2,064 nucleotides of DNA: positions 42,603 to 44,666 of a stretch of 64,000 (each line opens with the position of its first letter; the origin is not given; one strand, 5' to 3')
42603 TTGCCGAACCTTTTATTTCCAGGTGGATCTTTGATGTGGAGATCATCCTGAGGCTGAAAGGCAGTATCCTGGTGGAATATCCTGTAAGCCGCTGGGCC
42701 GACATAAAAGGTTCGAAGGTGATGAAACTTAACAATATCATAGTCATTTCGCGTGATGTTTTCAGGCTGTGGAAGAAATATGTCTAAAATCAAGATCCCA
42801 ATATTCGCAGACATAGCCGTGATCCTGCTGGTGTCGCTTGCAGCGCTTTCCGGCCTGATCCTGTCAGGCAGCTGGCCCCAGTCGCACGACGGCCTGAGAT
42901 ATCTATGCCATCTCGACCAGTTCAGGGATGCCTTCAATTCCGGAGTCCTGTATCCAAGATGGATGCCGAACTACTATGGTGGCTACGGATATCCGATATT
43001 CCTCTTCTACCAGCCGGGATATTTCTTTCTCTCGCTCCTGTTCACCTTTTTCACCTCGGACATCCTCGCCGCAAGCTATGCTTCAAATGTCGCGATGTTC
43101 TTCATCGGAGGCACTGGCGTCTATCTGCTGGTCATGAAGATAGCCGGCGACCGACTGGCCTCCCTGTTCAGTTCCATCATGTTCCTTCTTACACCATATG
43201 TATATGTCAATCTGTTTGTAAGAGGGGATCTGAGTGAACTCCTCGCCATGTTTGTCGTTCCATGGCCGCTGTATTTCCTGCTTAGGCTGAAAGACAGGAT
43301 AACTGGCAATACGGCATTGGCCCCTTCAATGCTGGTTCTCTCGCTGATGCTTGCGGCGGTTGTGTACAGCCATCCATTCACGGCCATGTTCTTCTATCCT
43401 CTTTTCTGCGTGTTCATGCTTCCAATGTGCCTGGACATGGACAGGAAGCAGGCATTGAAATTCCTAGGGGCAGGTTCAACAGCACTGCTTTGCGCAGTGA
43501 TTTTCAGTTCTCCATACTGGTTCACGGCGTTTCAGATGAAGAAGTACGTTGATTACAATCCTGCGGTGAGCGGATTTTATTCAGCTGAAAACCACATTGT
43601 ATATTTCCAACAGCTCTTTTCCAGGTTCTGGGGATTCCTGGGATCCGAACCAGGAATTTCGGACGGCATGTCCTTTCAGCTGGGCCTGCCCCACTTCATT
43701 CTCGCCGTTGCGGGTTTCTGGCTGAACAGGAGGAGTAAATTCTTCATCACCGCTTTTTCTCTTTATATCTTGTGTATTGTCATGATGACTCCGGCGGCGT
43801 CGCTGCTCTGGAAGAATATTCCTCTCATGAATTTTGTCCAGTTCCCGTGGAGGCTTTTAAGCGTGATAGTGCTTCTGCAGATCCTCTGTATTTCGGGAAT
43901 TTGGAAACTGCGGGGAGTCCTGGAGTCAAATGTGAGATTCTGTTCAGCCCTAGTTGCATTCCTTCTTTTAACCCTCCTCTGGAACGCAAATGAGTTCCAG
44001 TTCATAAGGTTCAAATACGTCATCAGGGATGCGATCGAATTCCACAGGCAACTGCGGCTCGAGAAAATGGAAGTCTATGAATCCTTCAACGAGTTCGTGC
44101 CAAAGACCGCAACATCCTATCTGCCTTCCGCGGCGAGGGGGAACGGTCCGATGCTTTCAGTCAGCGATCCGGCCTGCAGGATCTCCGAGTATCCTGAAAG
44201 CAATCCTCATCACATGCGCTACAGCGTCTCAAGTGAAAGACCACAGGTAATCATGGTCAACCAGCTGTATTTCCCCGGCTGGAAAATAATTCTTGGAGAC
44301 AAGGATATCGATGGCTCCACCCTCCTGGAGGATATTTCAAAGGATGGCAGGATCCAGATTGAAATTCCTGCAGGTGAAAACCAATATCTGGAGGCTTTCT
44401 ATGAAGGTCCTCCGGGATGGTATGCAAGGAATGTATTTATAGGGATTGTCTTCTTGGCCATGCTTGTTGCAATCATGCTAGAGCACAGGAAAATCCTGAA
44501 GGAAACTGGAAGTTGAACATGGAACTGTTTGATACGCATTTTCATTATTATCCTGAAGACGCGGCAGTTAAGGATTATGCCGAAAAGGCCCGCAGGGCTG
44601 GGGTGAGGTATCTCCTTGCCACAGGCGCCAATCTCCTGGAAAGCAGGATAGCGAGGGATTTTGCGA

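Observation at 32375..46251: GT-C-rich glycosylation island with a single lipid-sugar synthase and a UbiA prenyltransferase, but no flippase, polymerase or sugar-nucleotide genes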

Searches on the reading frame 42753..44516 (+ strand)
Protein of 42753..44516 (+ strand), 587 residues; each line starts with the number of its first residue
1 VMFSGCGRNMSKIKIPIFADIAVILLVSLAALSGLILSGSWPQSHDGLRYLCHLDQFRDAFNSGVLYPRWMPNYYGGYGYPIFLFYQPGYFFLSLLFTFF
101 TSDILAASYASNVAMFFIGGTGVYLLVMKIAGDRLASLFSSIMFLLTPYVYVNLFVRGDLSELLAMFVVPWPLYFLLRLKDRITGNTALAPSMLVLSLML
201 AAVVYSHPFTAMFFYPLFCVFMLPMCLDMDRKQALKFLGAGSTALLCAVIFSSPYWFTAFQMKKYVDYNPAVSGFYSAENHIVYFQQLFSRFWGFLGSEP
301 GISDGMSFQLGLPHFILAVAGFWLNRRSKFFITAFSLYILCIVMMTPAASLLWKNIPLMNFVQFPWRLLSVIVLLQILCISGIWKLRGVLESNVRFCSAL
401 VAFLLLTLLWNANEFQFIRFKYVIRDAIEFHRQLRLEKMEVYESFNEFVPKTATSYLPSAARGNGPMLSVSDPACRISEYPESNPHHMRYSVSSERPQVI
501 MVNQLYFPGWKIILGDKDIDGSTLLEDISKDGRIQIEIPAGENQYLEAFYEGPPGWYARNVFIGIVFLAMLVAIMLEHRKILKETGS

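Call 3: search_protein_families(library=pfam, proteins=[window:42753-44516:+], max_evalue=0.01)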
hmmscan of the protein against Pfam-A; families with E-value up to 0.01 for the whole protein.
window:42753-44516:+ (587 aa): 0 families

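Call 5: search_protein_families(library=ncbifam, proteins=[window:42753-44516:+], max_evalue=0.01)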
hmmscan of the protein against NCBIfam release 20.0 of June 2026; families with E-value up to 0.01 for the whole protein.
window:42753-44516:+ (587 aa): 0 families

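Call 24: find_homologous_proteins(query=window:42780-44516:+, max_evalue=0.001)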
Query window:42780-44516:+ (578 aa): 381 proteins with E <= 0.001 among 8000 candidates; the best 120 are listed.
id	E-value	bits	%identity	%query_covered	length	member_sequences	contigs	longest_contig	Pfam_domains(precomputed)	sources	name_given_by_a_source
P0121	0.0e+0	1313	100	100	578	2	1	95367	-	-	-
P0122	7.1e-293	991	74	99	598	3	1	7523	-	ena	-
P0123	1.9e-288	976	71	100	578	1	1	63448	-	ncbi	-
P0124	5.0e-287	971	72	100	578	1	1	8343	-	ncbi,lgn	ncbi:MAG: hypothetical protein WAX69_05765 [Victivallales bacterium]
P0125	1.8e-283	960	69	100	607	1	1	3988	-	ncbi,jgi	ncbi:MAG: hypothetical protein WC637_20455 [Victivallales bacterium]|jgi:hypothetical protein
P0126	7.1e-276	935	67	99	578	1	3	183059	PF10131.16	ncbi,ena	-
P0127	2.3e-262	890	67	99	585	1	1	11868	PF10131.16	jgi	jgi:hypothetical protein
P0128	2.7e-261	886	65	99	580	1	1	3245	PF10131.16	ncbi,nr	ncbi:MAG: 6-pyruvoyl-tetrahydropterin synthase-related protein [Lentisphaerae bacterium]|nr:6-pyruvo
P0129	2.1e-260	883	64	99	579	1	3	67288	-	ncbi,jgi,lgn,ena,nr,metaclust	ncbi:MAG TPA: hypothetical protein DCZ94_02315 [Lentisphaeria bacterium]|nr:MAG: hypothetical protei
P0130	1.3e-259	881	64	99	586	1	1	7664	PF10131.16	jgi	jgi:hypothetical protein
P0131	4.9e-259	879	64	99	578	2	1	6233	-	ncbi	-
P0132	6.2e-259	879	65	99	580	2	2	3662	PF10131.16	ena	-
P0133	2.5e-258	877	65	99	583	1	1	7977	PF10131.16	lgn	-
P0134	2.3e-257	873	63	99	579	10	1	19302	PF10131.16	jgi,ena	jgi:hypothetical protein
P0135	5.6e-256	869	63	99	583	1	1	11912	PF10131.16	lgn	-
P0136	8.0e-253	858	65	99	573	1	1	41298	PF10131.16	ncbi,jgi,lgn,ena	ncbi:MAG: 6-pyruvoyl-tetrahydropterin synthase-related protein [Victivallales bacterium]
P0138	3.6e-248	843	63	99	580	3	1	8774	PF10131.16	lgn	-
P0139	8.5e-248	842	62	99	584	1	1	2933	PF10131.16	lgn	-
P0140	6.0e-247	839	63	99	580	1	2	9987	PF10131.16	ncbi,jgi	jgi:hypothetical protein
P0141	7.8e-243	826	60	99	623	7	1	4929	PF10131.16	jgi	jgi:hypothetical protein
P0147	1.1e-160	554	47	96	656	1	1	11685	PF10131.16,PF11847.14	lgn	-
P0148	4.0e-160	552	46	91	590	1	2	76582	PF10131.16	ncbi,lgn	-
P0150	1.9e-156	540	42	100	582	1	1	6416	PF10131.16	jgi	jgi:hypothetical protein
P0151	1.5e-154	534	43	99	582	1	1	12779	PF10131.16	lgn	-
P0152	2.4e-151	523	45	95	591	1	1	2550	PF10131.16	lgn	-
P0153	5.9e-150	519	45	97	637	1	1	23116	PF10131.16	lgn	-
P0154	1.7e-149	517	46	95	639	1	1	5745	PF10131.16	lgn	-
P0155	3.7e-149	516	45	93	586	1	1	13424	PF10131.16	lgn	-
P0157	1.3e-146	508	44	95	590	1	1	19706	PF10131.16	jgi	-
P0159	7.3e-145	502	44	93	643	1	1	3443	PF10131.16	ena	-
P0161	8.5e-141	489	44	96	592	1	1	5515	PF10131.16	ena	-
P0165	5.9e-133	463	42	99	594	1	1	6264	PF10131.16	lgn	-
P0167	5.3e-131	456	41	97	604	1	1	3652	PF10131.16,PF20176.4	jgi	jgi:hypothetical protein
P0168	1.2e-128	449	41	95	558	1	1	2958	PF10131.16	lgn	-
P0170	3.9e-124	434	41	88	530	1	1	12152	PF10131.16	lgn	-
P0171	2.5e-123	431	39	98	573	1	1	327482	PF10131.16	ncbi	-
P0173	3.8e-123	430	39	98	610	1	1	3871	PF10131.16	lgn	-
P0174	6.4e-123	430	38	99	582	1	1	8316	PF10131.16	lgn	-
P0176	4.0e-121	424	40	93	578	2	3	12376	PF10131.16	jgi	-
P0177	4.7e-121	423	42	89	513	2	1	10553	PF10131.16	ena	-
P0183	4.6e-116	407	37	93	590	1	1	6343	PF10131.16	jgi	jgi:hypothetical protein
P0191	1.8e-112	395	36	97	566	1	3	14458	PF10131.16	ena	-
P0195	1.3e-109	386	36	95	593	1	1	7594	PF10131.16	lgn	-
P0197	5.9e-109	383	37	93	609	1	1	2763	PF10131.16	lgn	-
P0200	3.3e-107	378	38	92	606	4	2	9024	PF10131.16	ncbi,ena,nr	ncbi:MAG: hypothetical protein GXY83_27630 [Rhodopirellula sp.]|nr:hypothetical protein [Rhodopirell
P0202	4.5e-106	374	39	96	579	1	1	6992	PF10131.16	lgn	-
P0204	3.8e-105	371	34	98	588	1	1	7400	PF10131.16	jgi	-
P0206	2.5e-104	368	36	94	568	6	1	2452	PF10131.16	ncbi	-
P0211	1.8e-103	365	53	55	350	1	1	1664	PF10131.16,PF20176.4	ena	-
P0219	3.6e-101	358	36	97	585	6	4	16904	PF10131.16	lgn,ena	-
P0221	4.9e-101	357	39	89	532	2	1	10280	PF10131.16,PF13231.13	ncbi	-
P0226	4.4e-99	351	36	97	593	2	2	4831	PF10131.16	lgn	-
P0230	2.3e-98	348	35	97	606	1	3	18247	PF10131.16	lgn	-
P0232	1.5e-97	346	38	93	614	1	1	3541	PF10131.16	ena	-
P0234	7.8e-97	343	35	97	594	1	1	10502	PF10131.16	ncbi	-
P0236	3.8e-95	338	35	96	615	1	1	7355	PF10131.16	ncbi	-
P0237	3.9e-95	338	36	89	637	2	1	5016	PF10131.16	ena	-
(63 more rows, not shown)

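Call 27: search_solved_structures(query=A1, max_evalue=1)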
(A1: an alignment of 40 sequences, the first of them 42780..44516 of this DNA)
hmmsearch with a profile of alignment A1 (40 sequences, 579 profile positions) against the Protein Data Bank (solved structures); distinct sequences matched with E-value up to 1: 1.
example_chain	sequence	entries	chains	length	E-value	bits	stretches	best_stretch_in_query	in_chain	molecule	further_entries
9egp_A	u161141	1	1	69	0.073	14.9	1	376-442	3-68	Geopilin domain 1 protein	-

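Call 32: find_related_loci(query=A1, collection=genome_contigs, flank=10000)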
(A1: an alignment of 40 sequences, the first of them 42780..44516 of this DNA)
Query A1 (578 aa) in genome_contigs; peptide patterns used: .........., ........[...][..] (x = any residue, [..] = any of these).
95 stretches matched a pattern; 77 encode a relative of the query (tblastn E <= 1e-3); 76 distinct loci.
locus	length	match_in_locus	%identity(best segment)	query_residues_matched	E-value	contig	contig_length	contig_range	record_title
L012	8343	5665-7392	72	1-576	0e+0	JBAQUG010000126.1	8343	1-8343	MAG: Victivallales bacterium isolate MFD12006_ilm_asm_bin38 k127_114803, whole genome shotgun sequence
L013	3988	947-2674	69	1-576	0e+0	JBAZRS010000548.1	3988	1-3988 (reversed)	MAG: Victivallales bacterium isolate SO_2017_GW1_153 NODE_88814_length_3988_cov_0.798498_OW334_2017, whole genome shotgu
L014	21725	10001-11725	67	1-575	0e+0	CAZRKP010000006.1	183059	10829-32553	MAG TPA_asm: uncultured Victivallis sp. isolate binchicken_co273_45 genome assembly, contig: NODE_57_length_183059_cov_6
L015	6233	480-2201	64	1-574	0e+0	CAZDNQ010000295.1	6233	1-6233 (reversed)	MAG TPA_asm: uncultured Victivallis sp. isolate SRP089250_co1_121 genome assembly, contig: NODE_24020_length_6233_cov_3.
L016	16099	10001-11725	64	1-574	0e+0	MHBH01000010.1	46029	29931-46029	MAG: Lentisphaerae bacterium GWF2_49_21 gwf2_scaffold_1237, whole genome shotgun sequence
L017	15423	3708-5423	64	1-571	0e+0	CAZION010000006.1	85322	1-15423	MAG TPA_asm: uncultured Victivallis sp. isolate SRP272421_co1_540 genome assembly, contig: NODE_322_length_85322_cov_12.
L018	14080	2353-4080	63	1-572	0e+0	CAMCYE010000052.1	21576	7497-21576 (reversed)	MAG: Victivallis vadensis isolate MiH-14oct19-33 genome assembly, contig: MiH-14oct19-C4804, whole genome shotgun sequen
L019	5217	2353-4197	60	1-571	0e+0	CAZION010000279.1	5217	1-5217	MAG TPA_asm: uncultured Victivallis sp. isolate SRP272421_co1_540 genome assembly, contig: NODE_60880_length_5217_cov_13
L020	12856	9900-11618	65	1-572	0e+0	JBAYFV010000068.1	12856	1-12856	MAG: Victivallales bacterium isolate SO_2016_GW1_11 scaffold08549_OW334_2016, whole genome shotgun sequence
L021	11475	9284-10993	54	3-570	0e+0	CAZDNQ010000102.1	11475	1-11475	MAG TPA_asm: uncultured Victivallis sp. isolate SRP089250_co1_121 genome assembly, contig: NODE_10164_length_11475_cov_4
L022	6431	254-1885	54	29-571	0e+0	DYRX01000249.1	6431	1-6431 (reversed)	MAG TPA_asm: Victivallis vadensis isolate SulCav_GS10_10_4_50_17 SulCav_GS10_10_23696_length_6431_cov_10_267723, whole g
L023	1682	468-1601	69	1-377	0e+0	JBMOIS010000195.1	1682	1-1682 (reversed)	MAG: Chlorobium sp. isolate Deming_bin.463 contig331844, whole genome shotgun sequence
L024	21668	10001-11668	44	14-571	2e-150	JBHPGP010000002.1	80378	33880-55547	Candidatus Omnitrophota bacterium isolate SAG AM-311-M22 NODE_2_length_80378_cov_30.267059, whole genome shotgun sequenc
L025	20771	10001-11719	42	1-571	2e-147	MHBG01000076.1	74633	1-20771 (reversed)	MAG: Lentisphaerae bacterium GWF2_45_14 gwf2_scaffold_560, whole genome shotgun sequence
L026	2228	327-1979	47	15-563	8e-156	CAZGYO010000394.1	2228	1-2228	MAG TPA_asm: uncultured Victivallales bacterium isolate SRP141376_co4_271 genome assembly, contig: NODE_84294_length_222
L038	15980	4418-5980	40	33-558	5e-111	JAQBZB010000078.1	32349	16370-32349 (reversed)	MAG: Planctomycetota bacterium isolate casp150-mb.46 NODE_3653_length_32349_cov_0.150822, whole genome shotgun sequence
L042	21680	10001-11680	37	15-578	1e-108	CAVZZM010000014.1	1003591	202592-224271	MAG: uncultured Isosphaeraceae bacterium isolate MFD01721.bin.2.221 genome assembly, contig: contig_4399, whole genome s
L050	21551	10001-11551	38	32-556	3e-94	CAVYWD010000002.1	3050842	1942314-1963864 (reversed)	MAG: uncultured delta proteobacterium isolate MFD01476.bin.1.33 genome assembly, contig: contig_48851, whole genome shot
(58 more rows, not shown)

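Call 47: predict_structure(alignment_id=A1)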
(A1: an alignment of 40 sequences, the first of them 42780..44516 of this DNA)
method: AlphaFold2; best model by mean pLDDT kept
length: 578 residues; sequences in the alignment: 40
mean_pLDDT: 93.4   pTM: 0.92
mean pLDDT of the five models: 93.4, 93.1, 93.1, 92.1, 87.6
residues with pLDDT >= 90: 476; 70-90: 95; 50-70: 2; < 50: 5
segments of 3 or more residues with pLDDT < 50: 1-4
pLDDT, mean of each block of 10 residues (from residue 1): 68 98 95 93 96 94 95 94 97 96 98 98 95 97 94 98 98 94 97 97 97 96 97 98 96 92 81 89 85 81 94 96 98 95 88 89 97 94 93 96 91 94 91 85 91 94 92 96 96 97 95 93 95 96 94 97 94 75
secondary structure, 60 per line:
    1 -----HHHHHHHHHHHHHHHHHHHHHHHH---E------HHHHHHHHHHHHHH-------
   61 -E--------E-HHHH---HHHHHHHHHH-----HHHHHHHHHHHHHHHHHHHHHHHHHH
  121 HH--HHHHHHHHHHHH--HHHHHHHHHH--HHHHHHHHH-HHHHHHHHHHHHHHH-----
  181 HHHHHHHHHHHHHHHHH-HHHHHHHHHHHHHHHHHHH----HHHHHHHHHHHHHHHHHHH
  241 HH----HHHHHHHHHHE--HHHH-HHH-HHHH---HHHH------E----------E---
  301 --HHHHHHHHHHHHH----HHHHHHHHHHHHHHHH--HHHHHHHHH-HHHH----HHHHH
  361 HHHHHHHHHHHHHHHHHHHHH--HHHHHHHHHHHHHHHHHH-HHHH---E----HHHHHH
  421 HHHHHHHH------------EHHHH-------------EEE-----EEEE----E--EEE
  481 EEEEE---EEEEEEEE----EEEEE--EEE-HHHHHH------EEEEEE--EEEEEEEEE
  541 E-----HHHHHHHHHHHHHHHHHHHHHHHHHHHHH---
elements in order: H6-29 H40-53 H73-76 H80-89 H95-122 H125-136 H139-148 H151-159 H161-175 H181-197 H199-217 H222-242 H247-256 H260-263 H269-272 H276-279 H303-315 H320-335 H338-346 H348-351 H356-381 H384-401 H403-406 H415-428 H442-445 E459-461 E467-470 E478-485 E489-496 E501-505 E508-510 H512-517 E524-529 E532-541 H547-575

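Call 52: fold_search(model_id=the predicted structure, library=pdb)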
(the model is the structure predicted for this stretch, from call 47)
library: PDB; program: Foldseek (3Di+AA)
matches with E <= 10: 145; with E <= 0.001: 4
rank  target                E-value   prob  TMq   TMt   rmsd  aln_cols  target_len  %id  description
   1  5gmy_A                1.9e-04  1.00  0.36  0.26  13.0       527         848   13  Crystal structure of the Archaeoglobus fulgidus oligosaccharyltransferase (O29867_ARCFU) tethered with an acceptor pep (released 2017-02-01)
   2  7e9s_A                4.1e-04  1.00  0.38  0.27  11.7       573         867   12  Archaeal oligosaccharyltransferase AglB from Archaeoglobus fulgidus in complex with an inhibitory peptide and a dolich (released 2021-09-08)
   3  8age_A                5.4e-04  1.00  0.40  0.37  13.1       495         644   12  Structure of yeast oligosaccharylransferase complex with acceptor peptide bound (released 2022-12-07)
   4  6w98_A                5.9e-04  1.00  0.41  0.20   7.7       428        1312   13  Single-Particle Cryo-EM Structure of Arabinofuranosyltransferase AftD from Mycobacteria (released 2020-05-13)
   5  7oci_F                1.4e-03  1.00  0.43  0.40  12.2       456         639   13  Cryo-EM structure of yeast Ost6p containing oligosaccharyltransferase complex (released 2022-02-16)
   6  3wak                  1.6e-03  1.00  0.42  0.30  10.6       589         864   12  Crystal structure of the Archaeoglobus fulgidus oligosaccharyltransferase (O29867_ARCFU) in the apo form (released 2013-10-30)
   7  6wby                  1.9e-03  1.00  0.43  0.22   5.6       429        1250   15  Single-Particle Cryo-EM Structure of Arabinofuranosyltransferase AftD from Mycobacteria, Mutant R1389S Class 2 (released 2020-05-13)
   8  3waj                  2.8e-03  1.00  0.37  0.28  11.6       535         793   14  Crystal structure of the Archaeoglobus fulgidus oligosaccharyltransferase (O29867_ARCFU) complex with Zn and sulfate (released 2013-10-30)
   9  8if8_B                3.9e-03  0.97  0.30  0.29  18.2       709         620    9  Arabinosyltransferase AftA (released 2023-05-31)
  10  8agc_A                7.3e-03  1.00  0.44  0.37  12.6       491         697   13  Structure of yeast oligosaccharylransferase complex with lipid-linked oligosaccharide and non-acceptor peptide bound (released 2022-12-07)
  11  6gxc_A                8.0e-03  1.00  0.35  0.30  11.2       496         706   11  Bacterial oligosaccharyltransferase PglB in complex with an inhibitory peptide and a reactive lipid-linked oligosaccha (released 2018-11-14)
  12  8b6l_I                8.3e-03  0.99  0.32  0.28  17.8       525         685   14  Subtomogram average of the human Sec61-TRAP-OSTA-translocon (released 2022-12-07)
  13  5ogl_A                9.5e-03  0.99  0.35  0.30  10.5       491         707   11  Structure of bacterial oligosaccharyltransferase PglB in complex with an acceptor peptide and an lipid-linked oligosac (released 2017-10-25)
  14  6ezn_F                1.0e-02  1.00  0.41  0.37  14.0       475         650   12  Cryo-EM structure of the yeast oligosaccharyltransferase (OST) complex (released 2018-01-17)
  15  6ftg_5                1.0e-02  1.00  0.38  0.35  12.8       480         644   11  Subtomogram average of OST-containing ribosome-translocon complexes from canine rough microsomal membranes (released 2018-03-21)
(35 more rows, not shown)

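Call 81: search_protein_families(library=pfam, alignment_id=A1, max_evalue=0.01)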
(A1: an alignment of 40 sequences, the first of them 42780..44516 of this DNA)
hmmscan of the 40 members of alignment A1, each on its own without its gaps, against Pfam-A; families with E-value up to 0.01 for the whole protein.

A. member 1, window:42780-44516:+ (578 aa): 0 families

B. families by the number of members that match (of 40 scanned): 4 families
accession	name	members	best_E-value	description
PF10131.15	PTPS_related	25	6.4e-16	6-pyruvoyl-tetrahydropterin synthase related domain; membrane protein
PF20176.3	DUF6541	5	9.7e-07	Family of unknown function (DUF6541)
PF11847.13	GT-C_AftD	4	1.8e-05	Alpha-(1->3)-arabinofuranosyltransferase, N-terminal GT-C domain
PF13231.12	PMT_2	2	7.5e-05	Dolichyl-phosphate-mannose-protein mannosyltransferase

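Call 85: search_protein_families(library=pfam, proteins=[L038:6421-8937:+, L024:8445-9932:+, L050:8019-8912:-, L042:11897-12760:+], max_evalue=0.001)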
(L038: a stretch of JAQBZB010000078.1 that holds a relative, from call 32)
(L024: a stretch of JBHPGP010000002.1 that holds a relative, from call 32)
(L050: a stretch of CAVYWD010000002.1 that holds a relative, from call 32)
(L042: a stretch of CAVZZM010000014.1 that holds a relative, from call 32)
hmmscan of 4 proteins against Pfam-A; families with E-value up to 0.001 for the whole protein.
L038:6421-8937:+ (838 aa): 3 families
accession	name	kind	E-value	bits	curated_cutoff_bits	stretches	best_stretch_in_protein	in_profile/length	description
PF07596.16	SBP_bac_10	-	2.5e-43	149.5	23.3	1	562-819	1-266/268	Protein of unknown function (DUF1559)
PF00535.33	Glycos_transf_2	-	5.9e-11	43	23.3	1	185-261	2-77/168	Glycosyl transferase family 2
PF07963.17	N_methyl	-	1.4e-05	24.8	21.2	1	536-558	5-27/27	Prokaryotic N-terminal methylation motif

L024:8445-9932:+ (495 aa): 13 families
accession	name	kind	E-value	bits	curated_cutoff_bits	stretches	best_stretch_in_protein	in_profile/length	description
PF00535.33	Glycos_transf_2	-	6.9e-34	117.6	23.3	1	8-177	1-167/168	Glycosyl transferase family 2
PF08241.18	Methyltransf_11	-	2.5e-23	83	21.2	1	289-378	1-95/95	Methyltransferase domain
PF13847.12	Methyltransf_31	-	2.2e-18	66.8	27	1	287-386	6-114/145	Methyltransferase domain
PF13649.12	Methyltransf_25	-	5.7e-17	62.6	27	1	288-374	1-97/97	Methyltransferase domain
PF13489.12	Methyltransf_23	-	1.8e-16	60.8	27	1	282-415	20-160/164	Methyltransferase domain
PF08242.18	Methyltransf_12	-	1.9e-14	54.6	30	1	289-376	1-98/98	Methyltransferase domain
PF07021.18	MetW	-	3e-10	40.5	21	1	285-384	14-113/193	Methionine biosynthesis protein MetW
PF13641.12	Glyco_tranf_2_3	-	2.4e-08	34.7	27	1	5-135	1-133/230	Glycosyltransferase like family 2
PF01209.24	Ubie_methyltran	-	7.6e-07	29.2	20.1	1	284-378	49-151/233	ubiE/COQ5 methyltransferase family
PF10111.15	Glyco_tranf_2_2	-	4.2e-06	26.9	27.3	1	35-114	27-107/276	Glycosyltransferase like family 2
PF08003.17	Methyltransf_9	-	4.5e-05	23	23.8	1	285-379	116-218/315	Protein of unknown function (DUF1698)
PF03141.22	Methyltransf_29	-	6.4e-05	22.1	23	1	287-383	120-222/506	Putative S-adenosyl-L-methionine-dependent methyltransferase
PF05219.18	DREV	-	0.00035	20.2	26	1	284-379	94-187/265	DREV methyltransferase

L050:8019-8912:- (297 aa): 3 families
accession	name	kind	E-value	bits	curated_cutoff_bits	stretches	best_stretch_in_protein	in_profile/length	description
PF00535.33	Glycos_transf_2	-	1e-19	71.6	23.3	1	46-206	2-160/168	Glycosyl transferase family 2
PF13641.12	Glyco_tranf_2_3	-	8.4e-06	26.4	27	1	42-150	1-111/230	Glycosyltransferase like family 2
PF09488.16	Osmo_MPGsynth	-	5.3e-05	22.7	27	0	108-140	143-175/381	Mannosyl-3-phosphoglycerate synthase (osmo_MPGsynth)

L042:11897-12760:+ (287 aa): 3 families
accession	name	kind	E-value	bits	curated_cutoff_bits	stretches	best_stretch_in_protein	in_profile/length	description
PF00535.33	Glycos_transf_2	-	2.4e-28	99.6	23.3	1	49-213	1-163/168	Glycosyl transferase family 2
PF10111.15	Glyco_tranf_2_2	-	4.8e-10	39.8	27.3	1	49-140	1-92/276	Glycosyltransferase like family 2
PF13641.12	Glyco_tranf_2_3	-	2.2e-08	34.9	27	1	46-156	1-114/230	Glycosyltransferase like family 2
